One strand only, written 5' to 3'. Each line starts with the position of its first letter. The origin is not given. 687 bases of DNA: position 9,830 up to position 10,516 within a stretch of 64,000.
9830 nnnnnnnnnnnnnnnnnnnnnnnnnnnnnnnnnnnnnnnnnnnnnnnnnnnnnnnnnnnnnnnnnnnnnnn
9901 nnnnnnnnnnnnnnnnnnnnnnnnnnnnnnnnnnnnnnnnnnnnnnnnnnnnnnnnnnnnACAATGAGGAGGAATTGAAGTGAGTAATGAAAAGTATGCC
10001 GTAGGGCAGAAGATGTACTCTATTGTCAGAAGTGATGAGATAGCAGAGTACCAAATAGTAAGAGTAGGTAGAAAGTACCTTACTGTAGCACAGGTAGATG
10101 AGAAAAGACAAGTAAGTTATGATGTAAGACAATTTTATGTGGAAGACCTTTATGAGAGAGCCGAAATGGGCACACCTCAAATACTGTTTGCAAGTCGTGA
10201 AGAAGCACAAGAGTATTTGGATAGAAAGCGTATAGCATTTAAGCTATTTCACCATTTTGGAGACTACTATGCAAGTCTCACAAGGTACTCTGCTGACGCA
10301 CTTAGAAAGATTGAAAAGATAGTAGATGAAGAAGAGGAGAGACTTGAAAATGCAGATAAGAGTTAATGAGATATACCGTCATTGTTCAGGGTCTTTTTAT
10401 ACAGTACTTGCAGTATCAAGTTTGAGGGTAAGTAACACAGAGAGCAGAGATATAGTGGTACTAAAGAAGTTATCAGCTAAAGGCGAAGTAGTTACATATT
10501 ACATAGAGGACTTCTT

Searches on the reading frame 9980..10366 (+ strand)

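Call 26: search_protein_families(library=phrogs, proteins=[window:9980-10366:+])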
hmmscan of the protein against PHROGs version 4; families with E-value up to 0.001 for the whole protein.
window:9980-10366:+ (128 aa): 1 family
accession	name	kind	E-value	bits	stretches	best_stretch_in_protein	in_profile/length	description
phrog_3032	-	unknown function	8.8e-13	49.7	1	14-120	22-122/123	-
